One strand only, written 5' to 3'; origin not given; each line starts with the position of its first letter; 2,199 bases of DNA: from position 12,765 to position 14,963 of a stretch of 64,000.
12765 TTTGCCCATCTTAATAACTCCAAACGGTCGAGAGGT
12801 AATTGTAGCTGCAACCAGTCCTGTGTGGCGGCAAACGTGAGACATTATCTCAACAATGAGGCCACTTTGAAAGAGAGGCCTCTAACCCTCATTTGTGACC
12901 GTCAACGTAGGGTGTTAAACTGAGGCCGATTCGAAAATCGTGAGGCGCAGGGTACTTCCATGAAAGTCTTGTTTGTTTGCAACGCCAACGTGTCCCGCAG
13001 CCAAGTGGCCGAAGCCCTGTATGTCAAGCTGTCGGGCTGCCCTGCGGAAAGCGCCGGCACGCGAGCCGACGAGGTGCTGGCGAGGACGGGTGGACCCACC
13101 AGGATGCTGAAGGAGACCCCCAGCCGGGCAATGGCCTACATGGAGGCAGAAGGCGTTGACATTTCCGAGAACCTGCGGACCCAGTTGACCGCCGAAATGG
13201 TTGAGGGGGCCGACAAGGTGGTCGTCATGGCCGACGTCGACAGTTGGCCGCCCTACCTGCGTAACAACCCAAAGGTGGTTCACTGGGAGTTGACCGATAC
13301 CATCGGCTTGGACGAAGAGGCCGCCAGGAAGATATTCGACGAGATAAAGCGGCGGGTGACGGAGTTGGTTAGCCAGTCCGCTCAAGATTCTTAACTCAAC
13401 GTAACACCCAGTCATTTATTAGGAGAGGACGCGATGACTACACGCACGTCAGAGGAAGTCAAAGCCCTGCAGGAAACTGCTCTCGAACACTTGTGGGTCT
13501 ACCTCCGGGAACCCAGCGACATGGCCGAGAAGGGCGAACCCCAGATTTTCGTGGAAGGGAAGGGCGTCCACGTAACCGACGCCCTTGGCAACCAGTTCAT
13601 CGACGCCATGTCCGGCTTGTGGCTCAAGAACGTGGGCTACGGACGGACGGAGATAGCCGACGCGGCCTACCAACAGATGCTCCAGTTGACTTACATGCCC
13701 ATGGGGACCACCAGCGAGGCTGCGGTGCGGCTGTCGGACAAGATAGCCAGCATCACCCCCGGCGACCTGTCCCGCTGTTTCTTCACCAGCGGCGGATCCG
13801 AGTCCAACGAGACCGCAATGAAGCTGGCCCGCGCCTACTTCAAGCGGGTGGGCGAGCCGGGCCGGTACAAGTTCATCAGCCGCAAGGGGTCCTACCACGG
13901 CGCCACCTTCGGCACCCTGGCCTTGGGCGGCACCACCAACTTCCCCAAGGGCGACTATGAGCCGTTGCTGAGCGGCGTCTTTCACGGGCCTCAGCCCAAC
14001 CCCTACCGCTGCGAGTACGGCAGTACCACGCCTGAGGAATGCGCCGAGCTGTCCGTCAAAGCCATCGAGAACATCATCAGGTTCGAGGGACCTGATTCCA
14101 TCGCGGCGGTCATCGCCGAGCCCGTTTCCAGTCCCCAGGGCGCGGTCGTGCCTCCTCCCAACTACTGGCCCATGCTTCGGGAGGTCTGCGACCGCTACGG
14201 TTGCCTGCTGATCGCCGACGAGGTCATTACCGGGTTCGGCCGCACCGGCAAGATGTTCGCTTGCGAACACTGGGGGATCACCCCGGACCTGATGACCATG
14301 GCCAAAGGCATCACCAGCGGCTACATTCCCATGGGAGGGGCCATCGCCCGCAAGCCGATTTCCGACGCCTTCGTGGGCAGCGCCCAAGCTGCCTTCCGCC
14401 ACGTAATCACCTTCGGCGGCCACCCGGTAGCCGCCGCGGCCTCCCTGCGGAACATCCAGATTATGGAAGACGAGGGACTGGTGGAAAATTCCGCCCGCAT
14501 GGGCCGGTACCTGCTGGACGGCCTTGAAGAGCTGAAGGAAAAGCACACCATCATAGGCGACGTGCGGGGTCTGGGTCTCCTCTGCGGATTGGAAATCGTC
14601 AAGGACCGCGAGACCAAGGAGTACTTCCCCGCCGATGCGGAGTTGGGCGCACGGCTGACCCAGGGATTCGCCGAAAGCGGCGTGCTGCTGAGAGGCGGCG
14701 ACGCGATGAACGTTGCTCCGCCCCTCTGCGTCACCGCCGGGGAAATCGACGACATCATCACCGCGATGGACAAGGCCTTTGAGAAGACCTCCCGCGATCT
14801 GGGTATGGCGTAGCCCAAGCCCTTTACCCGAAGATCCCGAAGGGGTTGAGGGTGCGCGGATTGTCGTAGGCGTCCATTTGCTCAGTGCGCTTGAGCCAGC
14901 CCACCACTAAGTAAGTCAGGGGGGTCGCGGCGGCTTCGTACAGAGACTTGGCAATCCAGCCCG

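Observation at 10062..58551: Three paralogous ATPases with swapped partner modules within 48 kb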

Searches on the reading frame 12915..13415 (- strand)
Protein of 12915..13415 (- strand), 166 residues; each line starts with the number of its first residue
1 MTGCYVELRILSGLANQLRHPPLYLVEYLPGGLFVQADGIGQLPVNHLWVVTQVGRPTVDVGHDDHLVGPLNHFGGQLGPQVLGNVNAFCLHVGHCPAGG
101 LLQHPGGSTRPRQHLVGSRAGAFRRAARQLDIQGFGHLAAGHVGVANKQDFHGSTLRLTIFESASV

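Call 32: search_protein_families(library=pfam, proteins=[window:12915-13415:-], max_evalue=0.001)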
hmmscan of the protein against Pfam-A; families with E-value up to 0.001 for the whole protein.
window:12915-13415:- (166 aa): 0 families

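Call 82: search_protein_families(library=pfam, proteins=[window:12915-13415:-], max_evalue=0.001)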
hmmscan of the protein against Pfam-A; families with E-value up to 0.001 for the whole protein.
window:12915-13415:- (166 aa): 0 families

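Call 83: search_protein_families(library=padloc, proteins=[window:12915-13415:-], max_evalue=0.001)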
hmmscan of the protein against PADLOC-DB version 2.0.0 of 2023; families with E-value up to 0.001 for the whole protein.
window:12915-13415:- (166 aa): 0 families

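Call 101: search_protein_families(library=ncbifam, proteins=[window:12915-13415:-], max_evalue=0.01)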
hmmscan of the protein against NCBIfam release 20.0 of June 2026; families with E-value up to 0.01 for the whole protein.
window:12915-13415:- (166 aa): 0 families

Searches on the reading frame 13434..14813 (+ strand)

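Call 32: search_protein_families(library=pfam, proteins=[window:13434-14813:+], max_evalue=0.001)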
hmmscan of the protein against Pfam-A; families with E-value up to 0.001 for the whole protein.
window:13434-14813:+ (459 aa): 2 families
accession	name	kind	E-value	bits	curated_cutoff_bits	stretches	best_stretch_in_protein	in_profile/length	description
PF00202.27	Aminotran_3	-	1.8e-100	336.9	30.5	1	38-448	12-402/403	Aminotransferase class-III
PF00155.27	Aminotran_1_2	-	4.5e-05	23.3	19.7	1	200-371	122-297/361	Aminotransferase class I and II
